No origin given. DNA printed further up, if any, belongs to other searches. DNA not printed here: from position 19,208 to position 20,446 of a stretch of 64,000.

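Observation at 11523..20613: Catalytically substituted FabD-like gene in the plsX-acpP cluster together with FakA/FakB: signature of exogenous fatty-acid dependence?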

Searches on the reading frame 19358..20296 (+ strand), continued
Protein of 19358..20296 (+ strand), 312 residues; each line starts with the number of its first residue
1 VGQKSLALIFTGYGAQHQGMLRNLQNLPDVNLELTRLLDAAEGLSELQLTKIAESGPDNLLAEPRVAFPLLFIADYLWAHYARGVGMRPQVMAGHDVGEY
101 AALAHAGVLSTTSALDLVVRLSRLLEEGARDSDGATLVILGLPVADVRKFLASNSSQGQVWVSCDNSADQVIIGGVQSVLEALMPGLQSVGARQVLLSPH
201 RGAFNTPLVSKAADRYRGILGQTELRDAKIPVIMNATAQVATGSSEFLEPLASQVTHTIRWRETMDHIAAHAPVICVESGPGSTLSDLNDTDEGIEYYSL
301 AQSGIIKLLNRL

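Call 36: find_homologous_proteins(query=A3, max_evalue=1e-20)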
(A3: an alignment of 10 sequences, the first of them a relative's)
Query A3 (10 sequences) (313 aa, profile of the alignment): 764 proteins with E <= 1e-20 among 8000 candidates; the best 120 are listed.
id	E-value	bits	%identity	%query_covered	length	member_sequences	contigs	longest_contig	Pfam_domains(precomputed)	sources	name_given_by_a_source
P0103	2.7e-126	439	100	100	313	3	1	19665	PF00698.27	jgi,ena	-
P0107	2.9e-126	439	53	100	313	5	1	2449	PF00698.27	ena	-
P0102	3.7e-119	416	30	95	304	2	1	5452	PF00698.27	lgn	-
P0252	1.7e-118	414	54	100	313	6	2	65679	PF00698.27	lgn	-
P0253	2.3e-117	410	54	100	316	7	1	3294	PF00698.27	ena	-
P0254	1.1e-114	401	52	100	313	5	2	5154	PF00698.27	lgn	-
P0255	5.5e-109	382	34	98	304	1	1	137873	PF00698.27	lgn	-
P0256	1.6e-107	377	29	96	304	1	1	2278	PF00698.27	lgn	-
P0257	7.6e-105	369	31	96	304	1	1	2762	PF00698.27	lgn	-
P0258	3.3e-83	298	39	88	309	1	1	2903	PF00698.27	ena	-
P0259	4.0e-81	291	39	88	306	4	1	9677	PF00698.27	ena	-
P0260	9.9e-61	224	32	92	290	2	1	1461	PF00698.27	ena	-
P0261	3.2e-60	222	34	89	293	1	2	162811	PF00698.27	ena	-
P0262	5.1e-60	221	33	90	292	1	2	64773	PF00698.27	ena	-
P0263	6.6e-60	221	31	91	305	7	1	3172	PF00698.27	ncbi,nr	ncbi:MAG: ACP S-malonyltransferase [Gammaproteobacteria bacterium]|nr:ACP S-malonyltransferase [Gamm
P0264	1.7e-59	220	35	90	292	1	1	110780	PF00698.27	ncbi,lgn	-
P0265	2.0e-59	220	35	90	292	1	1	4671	PF00698.27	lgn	-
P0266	2.7e-59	219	31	88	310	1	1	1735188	PF00698.27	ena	-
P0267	6.1e-59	218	34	90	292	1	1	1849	PF00698.27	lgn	-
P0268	7.8e-59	218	34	89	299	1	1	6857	PF00698.27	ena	-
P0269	7.8e-59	218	34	90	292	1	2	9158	PF00698.27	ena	-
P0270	7.9e-59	218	31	91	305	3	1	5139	PF00698.27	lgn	-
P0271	1.0e-58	217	34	90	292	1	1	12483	PF00698.27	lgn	-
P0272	1.6e-58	217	34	89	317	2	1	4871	PF00698.27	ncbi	-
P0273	3.3e-58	216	34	90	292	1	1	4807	PF00698.27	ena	-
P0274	3.5e-58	215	34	90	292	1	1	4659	PF00698.27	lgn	-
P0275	3.8e-58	215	31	89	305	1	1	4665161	PF00698.27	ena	-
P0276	6.5e-58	215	34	90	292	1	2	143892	PF00698.27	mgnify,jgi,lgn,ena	mgnify:FL=1|jgi:[acyl-carrier-protein] S-malonyltransferase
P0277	1.1e-57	214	33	89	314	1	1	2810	PF00698.27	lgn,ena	-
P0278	1.1e-57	214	34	90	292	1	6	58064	PF00698.27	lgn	-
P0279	1.2e-57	214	33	88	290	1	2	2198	PF00698.27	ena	-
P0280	1.6e-57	213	34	90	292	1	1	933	PF00698.27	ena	-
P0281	2.9e-57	212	34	90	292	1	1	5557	PF00698.27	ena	-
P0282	3.1e-57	212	28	94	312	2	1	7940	PF00698.27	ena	-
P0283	3.5e-57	212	31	95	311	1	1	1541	PF00698.27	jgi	jgi:[acyl-carrier-protein] S-malonyltransferase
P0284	4.0e-57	212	31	95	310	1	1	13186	PF00698.27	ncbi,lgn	ncbi:MAG: ACP S-malonyltransferase [Armatimonadota bacterium]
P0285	6.3e-57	211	30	91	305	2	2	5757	PF00698.27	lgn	-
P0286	8.0e-57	211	28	89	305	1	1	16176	PF00698.27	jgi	jgi:[acyl-carrier-protein] S-malonyltransferase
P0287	8.3e-57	211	29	97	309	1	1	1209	PF00698.27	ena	-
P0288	1.9e-56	210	32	89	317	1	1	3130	PF00698.27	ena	-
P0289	2.6e-56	209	35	89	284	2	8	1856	PF00698.27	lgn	-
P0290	3.0e-56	209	33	89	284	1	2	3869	PF00698.27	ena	-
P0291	5.4e-56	208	31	97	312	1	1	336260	PF00698.27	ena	-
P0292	6.8e-56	208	34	89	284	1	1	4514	PF00698.27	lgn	-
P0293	7.0e-56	208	34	89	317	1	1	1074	PF00698.27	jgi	-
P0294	7.4e-56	208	27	88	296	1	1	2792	PF00698.27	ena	-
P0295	8.8e-56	208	34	89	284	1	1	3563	PF00698.27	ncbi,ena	-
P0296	1.0e-55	207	31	89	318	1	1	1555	PF00698.27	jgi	jgi:[acyl-carrier-protein] S-malonyltransferase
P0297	1.0e-55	207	31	91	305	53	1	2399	PF00698.27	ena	-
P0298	1.1e-55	207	30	89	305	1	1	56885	PF00698.27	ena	-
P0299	1.2e-55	207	34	89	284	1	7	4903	PF00698.27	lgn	-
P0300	1.3e-55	207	30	88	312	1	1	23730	PF00698.27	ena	-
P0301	1.4e-55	207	30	95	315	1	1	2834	PF00698.27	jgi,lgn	jgi:[acyl-carrier-protein] S-malonyltransferase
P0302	2.7e-55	206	28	91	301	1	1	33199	PF00698.27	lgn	-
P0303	2.7e-55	206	33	89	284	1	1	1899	PF00698.27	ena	-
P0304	3.2e-55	206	30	89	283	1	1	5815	PF00698.27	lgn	-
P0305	3.3e-55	206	31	89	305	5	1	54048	PF00698.27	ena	-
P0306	3.3e-55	206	28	91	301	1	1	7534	PF00698.27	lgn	-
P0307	3.4e-55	206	32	88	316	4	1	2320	PF00698.27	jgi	-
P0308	3.4e-55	206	28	91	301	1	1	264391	PF00698.27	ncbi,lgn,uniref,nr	ncbi:malonyl CoA-acyl carrier protein transacylase [Propionigenium maris DSM 9537]|uniref:Malonyl Co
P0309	3.7e-55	205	28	97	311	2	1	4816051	PF00698.27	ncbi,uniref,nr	ncbi:ACP S-malonyltransferase [Paenibacillus bouchesdurhonensis]|uniref:ACP S-malonyltransferase n=1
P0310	4.1e-55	205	32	89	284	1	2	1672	PF00698.27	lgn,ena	-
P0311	5.7e-55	205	28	89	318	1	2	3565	PF00698.27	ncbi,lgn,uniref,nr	ncbi:ACP S-malonyltransferase [Armatimonas sp.]|uniref:ACP S-malonyltransferase n=1 Tax=Armatimonas 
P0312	7.9e-55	204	28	91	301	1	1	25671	PF00698.27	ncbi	-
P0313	7.9e-55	204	31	89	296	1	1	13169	PF00698.27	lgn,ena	-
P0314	7.9e-55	204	28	91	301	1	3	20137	PF00698.27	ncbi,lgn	-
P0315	9.1e-55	204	32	89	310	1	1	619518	PF00698.27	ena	-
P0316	1.1e-54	204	34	89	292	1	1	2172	PF00698.27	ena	-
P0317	1.2e-54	204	28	99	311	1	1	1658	PF00698.27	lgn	-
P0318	1.2e-54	204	33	89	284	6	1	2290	PF00698.27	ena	-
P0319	1.6e-54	203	31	89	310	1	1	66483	PF00698.27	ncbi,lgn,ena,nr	ncbi:MAG: ACP S-malonyltransferase [Gammaproteobacteria bacterium]|nr:ACP S-malonyltransferase [Gamm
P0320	2.6e-54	203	26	89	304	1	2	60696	PF00698.27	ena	-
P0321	3.0e-54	203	28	99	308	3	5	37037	PF00698.27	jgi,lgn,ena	jgi:[acyl-carrier-protein] S-malonyltransferase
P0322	3.9e-54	202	33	89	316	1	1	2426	PF00698.27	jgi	-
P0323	4.1e-54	202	31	91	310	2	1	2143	PF00698.27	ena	-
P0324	4.6e-54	202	33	89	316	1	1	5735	PF00698.27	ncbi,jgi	-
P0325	4.7e-54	202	31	90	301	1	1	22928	PF00698.27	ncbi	-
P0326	5.8e-54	202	30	91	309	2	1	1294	PF00698.27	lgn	-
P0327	6.2e-54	201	34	88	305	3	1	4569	PF00698.27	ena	-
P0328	6.3e-54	201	31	99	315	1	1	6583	PF00698.27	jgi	jgi:[acyl-carrier-protein] S-malonyltransferase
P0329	6.7e-54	201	29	89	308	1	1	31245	PF00698.27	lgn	-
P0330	7.0e-54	201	31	88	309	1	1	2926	PF00698.27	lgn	-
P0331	7.8e-54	201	30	89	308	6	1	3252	PF00698.27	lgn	-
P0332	7.9e-54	201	29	92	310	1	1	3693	PF00698.27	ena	-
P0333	8.5e-54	201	30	96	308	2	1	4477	PF00698.27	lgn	-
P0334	9.7e-54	201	31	100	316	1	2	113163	PF00698.27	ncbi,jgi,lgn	-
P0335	9.8e-54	201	32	89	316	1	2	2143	PF00698.27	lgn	-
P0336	1.1e-53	201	31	89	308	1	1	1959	PF00698.27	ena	-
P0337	2.1e-53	200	32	89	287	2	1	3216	PF00698.27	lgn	-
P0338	2.7e-53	199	29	95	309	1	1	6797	PF00698.27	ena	-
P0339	2.9e-53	199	30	88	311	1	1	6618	PF00698.27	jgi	jgi:[acyl-carrier-protein] S-malonyltransferase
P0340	3.4e-53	199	30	96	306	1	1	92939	PF00698.27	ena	-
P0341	4.3e-53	199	30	89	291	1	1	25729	PF00698.27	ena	-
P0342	4.4e-53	199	32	91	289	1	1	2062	PF00698.27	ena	-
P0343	6.1e-53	198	31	91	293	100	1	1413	PF00698.27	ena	-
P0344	6.1e-53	198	32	88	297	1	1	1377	PF00698.27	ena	-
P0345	6.7e-53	198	29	88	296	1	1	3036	PF00698.27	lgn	-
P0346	6.8e-53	198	31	88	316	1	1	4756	PF00698.27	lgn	-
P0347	8.3e-53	198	32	90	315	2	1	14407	PF00698.27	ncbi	-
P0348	9.0e-53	198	33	89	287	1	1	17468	PF00698.27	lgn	-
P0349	1.0e-52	197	27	91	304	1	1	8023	PF00698.27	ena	-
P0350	1.1e-52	197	27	91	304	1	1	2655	PF00698.27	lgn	-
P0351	1.3e-52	197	32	90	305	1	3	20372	PF00698.27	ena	-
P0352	1.3e-52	197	33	88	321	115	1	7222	PF00698.27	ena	-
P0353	1.4e-52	197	27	89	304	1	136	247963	PF00698.27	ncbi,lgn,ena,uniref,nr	ncbi:MAG: ACP S-malonyltransferase [Fusobacterium sp.]|uniref:ACP S-malonyltransferase n=1 Tax=Fusob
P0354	1.4e-52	197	27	89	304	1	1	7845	PF00698.27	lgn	-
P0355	1.6e-52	197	27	91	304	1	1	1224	PF00698.27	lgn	-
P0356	1.6e-52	197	30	88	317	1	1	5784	PF00698.27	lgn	-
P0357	1.6e-52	197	32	89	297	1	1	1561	PF00698.27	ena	-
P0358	1.8e-52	197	33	89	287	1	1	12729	PF00698.27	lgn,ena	-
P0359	1.9e-52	197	32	89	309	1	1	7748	PF00698.27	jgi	jgi:[acyl-carrier-protein] S-malonyltransferase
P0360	1.9e-52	197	30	89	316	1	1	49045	PF00698.27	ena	-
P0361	1.9e-52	197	27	91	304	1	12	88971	PF00698.27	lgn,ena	-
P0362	2.1e-52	196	29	92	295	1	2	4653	PF00698.27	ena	-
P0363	2.1e-52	196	28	97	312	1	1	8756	PF00698.27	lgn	-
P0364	2.3e-52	196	26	89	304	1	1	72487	PF00698.27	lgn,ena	-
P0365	2.4e-52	196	31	89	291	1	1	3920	PF00698.27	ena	-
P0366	3.0e-52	196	26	91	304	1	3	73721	PF00698.27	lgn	-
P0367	3.4e-52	196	30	89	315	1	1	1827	PF00698.27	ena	-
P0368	3.6e-52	196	32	91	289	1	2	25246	PF00698.27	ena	-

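Call 37: find_encoding_contigs(protein=P0103, flank=10000, max_places=1)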
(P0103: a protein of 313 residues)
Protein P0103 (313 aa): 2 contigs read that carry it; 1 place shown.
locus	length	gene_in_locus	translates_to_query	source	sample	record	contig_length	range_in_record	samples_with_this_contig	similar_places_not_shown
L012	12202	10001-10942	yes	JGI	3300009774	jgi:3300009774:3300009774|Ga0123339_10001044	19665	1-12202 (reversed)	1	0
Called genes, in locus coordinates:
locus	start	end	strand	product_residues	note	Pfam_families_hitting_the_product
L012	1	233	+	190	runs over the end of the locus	PF07155:ECF-ribofla_trS (weak), PF09515:Thia_YuaJ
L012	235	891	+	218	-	PF04263:TPK_catalytic, PF04265:TPK_B1_binding (weak)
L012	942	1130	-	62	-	PF00830:Ribosomal_L28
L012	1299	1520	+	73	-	PF08984:DUF1858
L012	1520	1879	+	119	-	PF03780:Asp23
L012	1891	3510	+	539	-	PF02734:Dak2, PF21645:FakA-like_M, PF13684:FakA-like_C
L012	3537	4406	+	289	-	PF02645:DegV, PF13684:FakA-like_C (faint)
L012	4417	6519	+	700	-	PF17191:RecG_wedge, PF00270:DEAD, PF04851:ResIII (weak), PF00271:Helicase_C, PF19833:RecG_dom3_C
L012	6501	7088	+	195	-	PF03602:Cons_hypoth95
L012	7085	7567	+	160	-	PF01467:CTP_transf_like, PF08218:Citrate_ly_lig (weak)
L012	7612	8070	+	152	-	-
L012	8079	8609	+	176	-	PF02620:YceD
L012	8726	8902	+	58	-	PF01783:Ribosomal_L32p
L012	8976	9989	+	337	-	PF02504:FA_synthesis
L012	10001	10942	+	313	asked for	PF00698:Acyl_transf_1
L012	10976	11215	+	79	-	PF00550:PP-binding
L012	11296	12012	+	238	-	PF14622:Ribonucleas_3_3, PF00636:Ribonuclease_3, PF00035:dsrm, PF24995:DSRM_2 (weak)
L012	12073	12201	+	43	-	?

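Call 38: find_encoding_contigs(protein=P0255, flank=10000, max_places=1)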
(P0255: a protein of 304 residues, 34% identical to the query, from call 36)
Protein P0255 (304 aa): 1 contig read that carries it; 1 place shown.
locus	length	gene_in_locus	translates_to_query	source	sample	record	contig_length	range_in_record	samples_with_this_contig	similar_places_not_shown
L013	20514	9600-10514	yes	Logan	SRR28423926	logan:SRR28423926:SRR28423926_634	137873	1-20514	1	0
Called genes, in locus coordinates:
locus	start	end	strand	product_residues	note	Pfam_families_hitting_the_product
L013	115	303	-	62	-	PF00830:Ribosomal_L28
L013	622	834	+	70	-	PF08984:DUF1858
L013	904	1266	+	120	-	PF03780:Asp23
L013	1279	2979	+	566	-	PF02734:Dak2, PF21645:FakA-like_M, PF13684:FakA-like_C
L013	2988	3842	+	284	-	PF02645:DegV, PF13684:FakA-like_C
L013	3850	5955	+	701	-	PF17191:RecG_wedge, PF00270:DEAD, PF04851:ResIII (weak), PF00271:Helicase_C, PF19833:RecG_dom3_C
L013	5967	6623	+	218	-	PF03602:Cons_hypoth95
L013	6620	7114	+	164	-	PF01467:CTP_transf_like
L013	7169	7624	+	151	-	-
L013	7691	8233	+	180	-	PF02620:YceD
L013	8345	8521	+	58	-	PF01783:Ribosomal_L32p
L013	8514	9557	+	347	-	PF02504:FA_synthesis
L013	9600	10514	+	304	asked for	PF00698:Acyl_transf_1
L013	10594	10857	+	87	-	PF00550:PP-binding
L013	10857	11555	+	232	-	PF14622:Ribonucleas_3_3, PF00636:Ribonuclease_3, PF00035:dsrm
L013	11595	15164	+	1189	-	PF02463:SMC_N, PF13175:AAA_15 (weak), PF13304:AAA_21 (faint), PF13476:AAA_23, PF06470:SMC_hinge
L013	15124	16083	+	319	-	PF02881:SRP54_N, PF00448:SRP54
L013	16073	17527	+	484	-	PF02881:SRP54_N, PF00448:SRP54, PF01656:CbiA (weak), PF13401:AAA_22 (weak), PF02978:SRP_SPB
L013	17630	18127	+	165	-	PF00886:Ribosomal_S16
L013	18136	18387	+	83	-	PF13083:KH_KhpA-B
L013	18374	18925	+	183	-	PF01782:RimM (faint), PF24986:PRC_RimM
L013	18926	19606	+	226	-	PF01746:tRNA_m1G_MT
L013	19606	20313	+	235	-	PF10502:Peptidase_S26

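Call 39: find_encoding_contigs(protein=P0252, flank=10000, max_places=1)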
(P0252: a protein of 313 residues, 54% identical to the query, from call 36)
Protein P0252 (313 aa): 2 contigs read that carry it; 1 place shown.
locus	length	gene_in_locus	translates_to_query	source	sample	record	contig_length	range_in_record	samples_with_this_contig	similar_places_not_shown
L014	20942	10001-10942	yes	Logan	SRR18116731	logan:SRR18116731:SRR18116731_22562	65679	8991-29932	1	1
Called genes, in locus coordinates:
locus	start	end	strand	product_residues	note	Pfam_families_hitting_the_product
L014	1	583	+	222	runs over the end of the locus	PF04263:TPK_catalytic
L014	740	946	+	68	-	-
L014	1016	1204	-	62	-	PF00830:Ribosomal_L28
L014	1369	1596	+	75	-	PF08984:DUF1858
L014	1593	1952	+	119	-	PF03780:Asp23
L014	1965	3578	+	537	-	PF02734:Dak2, PF21645:FakA-like_M, PF13684:FakA-like_C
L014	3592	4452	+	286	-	PF02645:DegV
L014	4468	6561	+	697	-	PF17191:RecG_wedge, PF00270:DEAD, PF04851:ResIII, PF00271:Helicase_C, PF19833:RecG_dom3_C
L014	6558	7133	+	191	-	PF03602:Cons_hypoth95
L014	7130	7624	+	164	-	PF01467:CTP_transf_like, PF08218:Citrate_ly_lig (weak)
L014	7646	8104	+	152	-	-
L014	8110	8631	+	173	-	PF02620:YceD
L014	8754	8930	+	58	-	PF01783:Ribosomal_L32p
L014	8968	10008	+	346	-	PF02504:FA_synthesis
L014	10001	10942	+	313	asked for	PF00698:Acyl_transf_1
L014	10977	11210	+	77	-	PF00550:PP-binding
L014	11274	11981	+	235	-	PF14622:Ribonucleas_3_3, PF00636:Ribonuclease_3, PF00035:dsrm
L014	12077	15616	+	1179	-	PF02463:SMC_N, PF13175:AAA_15 (weak), PF13304:AAA_21 (weak), PF13476:AAA_23, PF06470:SMC_hinge, PF13304:AAA_21 (weak)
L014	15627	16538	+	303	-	PF02881:SRP54_N, PF00448:SRP54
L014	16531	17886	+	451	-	PF02881:SRP54_N, PF06414:Zeta_toxin (weak), PF13401:AAA_22 (faint), PF00448:SRP54, PF01656:CbiA (faint), PF02978:SRP_SPB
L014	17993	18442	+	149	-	PF00886:Ribosomal_S16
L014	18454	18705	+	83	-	PF13083:KH_KhpA-B, PF00013:KH_1 (weak)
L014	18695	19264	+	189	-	PF24986:PRC_RimM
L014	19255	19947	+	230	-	PF01746:tRNA_m1G_MT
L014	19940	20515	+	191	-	PF10502:Peptidase_S26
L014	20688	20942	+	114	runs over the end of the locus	PF01245:Ribosomal_L19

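Call 51: predict_structure(alignment_id=A4)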
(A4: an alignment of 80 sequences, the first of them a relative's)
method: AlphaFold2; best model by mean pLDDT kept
length: 312 residues; sequences in the alignment: 80
mean_pLDDT: 94.9   pTM: 0.93
mean pLDDT of the five models: 94.9, 94.7, 94.6, 94.4, 94.0
residues with pLDDT >= 90: 277; 70-90: 31; 50-70: 4; < 50: 0
segments of 3 or more residues with pLDDT < 50: none
pLDDT, mean of each block of 10 residues (from residue 1): 88 94 94 98 98 93 96 98 96 98 99 99 96 95 97 89 96 97 98 95 95 97 98 98 98 97 95 93 88 85 86 83
secondary structure, 60 per line:
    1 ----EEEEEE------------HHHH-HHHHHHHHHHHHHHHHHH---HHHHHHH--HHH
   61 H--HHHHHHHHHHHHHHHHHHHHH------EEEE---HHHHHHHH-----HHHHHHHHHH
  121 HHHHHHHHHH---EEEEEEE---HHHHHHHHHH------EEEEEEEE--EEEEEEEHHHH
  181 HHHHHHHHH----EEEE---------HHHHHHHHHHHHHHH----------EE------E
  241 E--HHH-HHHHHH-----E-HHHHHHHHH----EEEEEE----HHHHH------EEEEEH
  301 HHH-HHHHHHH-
elements in order: E5-10 H23-26 H28-45 H49-55 H58-61 H64-84 E91-94 H98-105 H111-130 E134-140 H144-153 E160-167 E170-176 H177-189 E194-197 H207-221 H248-253 H261-269 E274-279 H284-288 E295-299 H300-303 H305-311

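Call 56: fold_search(model_id=the predicted structure, library=pdb)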
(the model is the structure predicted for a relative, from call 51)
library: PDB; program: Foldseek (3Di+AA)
matches with E <= 10: 824; with E <= 0.001: 243
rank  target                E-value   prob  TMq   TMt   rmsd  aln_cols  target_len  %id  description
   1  3ezo                  5.3e-26  1.00  0.90  0.91   2.3       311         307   27  Crystal structure of acyl-carrier-protein s-malonyltransferase from burkholderia pseudomallei 1710b (released 2008-11-11)
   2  3qat_B                5.3e-26  1.00  0.90  0.89   2.4       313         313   24  Crystal structure of acyl-carrier-protein-S-malonyltransferase from Bartonella henselae (released 2011-01-26)
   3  3tqe                  7.0e-26  1.00  0.91  0.90   2.1       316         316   28  Structure of the malonyl CoA-acyl carrier protein transacylase (fabD) from Coxiella burnetii (released 2011-09-21)
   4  3k89                  7.9e-26  1.00  0.89  0.88   2.7       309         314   27  Structure of X. oryzae pv. oryzae KACC10331, Xoo0880(fabD) complexed with glycerol (released 2009-10-27)
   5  5zk4_A                8.9e-26  1.00  0.83  0.90   1.8       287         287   26  The structure of DSZS acyltransferase with carrier protein (released 2018-06-13)
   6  3qat_A                8.9e-26  1.00  0.90  0.89   2.3       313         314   24  Crystal structure of acyl-carrier-protein-S-malonyltransferase from Bartonella henselae (released 2011-01-26)
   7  6u0j_A                1.1e-25  1.00  0.90  0.91   2.2       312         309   25  Crosslinked Crystal Structure of Malonyl-CoA Acyl Carrier Protein Transacylase, FabD, and Acyl Carrier Protein, AcpP (released 2020-07-22)
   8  3hjv_B                2.2e-25  1.00  0.88  0.90   2.4       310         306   27  1.7 Angstrom resolution crystal structure of an acyl carrier protein S-malonyltransferase from Vibrio cholerae O1 biov (released 2009-06-09)
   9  5dz7                  4.2e-25  1.00  0.82  0.91   2.1       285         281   22  STRUCTURAL BASIS OF ACYL TRANSFER IN A TRANS-AT POLYKETIDE SYNTHASE (released 2016-10-05)
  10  6smd_C                4.2e-25  1.00  0.90  0.91   2.2       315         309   26  PlMCAT:AntF (holo): type II PKS acyl-carrier protein in complex with its malonyl-transacylase (released 2020-05-27)
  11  5ypv                  6.7e-25  1.00  0.90  0.89   2.3       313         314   28  Crystal structure of FabD from Acinetobacter baumannii (released 2018-11-07)
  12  5dz6                  1.4e-24  1.00  0.82  0.89   2.0       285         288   25  Acyl transferase from Bacillaene PKS (released 2016-10-05)
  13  1mla                  1.6e-24  1.00  0.89  0.91   2.2       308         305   25  THE ESCHERICHIA COLI MALONYL-COA:ACYL CARRIER PROTEIN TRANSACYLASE AT 1.5-ANGSTROMS RESOLUTION. CRYSTAL STRUCTURE OF A F (released 1996-03-08)
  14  3h0p_B                1.9e-24  1.00  0.90  0.91   2.4       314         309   25  2.0 Angstrom Crystal Structure of an Acyl Carrier Protein S-malonyltransferase from Salmonella typhimurium. (released 2009-04-21)
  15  3hjv_A                1.9e-24  1.00  0.87  0.88   2.8       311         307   27  1.7 Angstrom resolution crystal structure of an acyl carrier protein S-malonyltransferase from Vibrio cholerae O1 biov (released 2009-06-09)
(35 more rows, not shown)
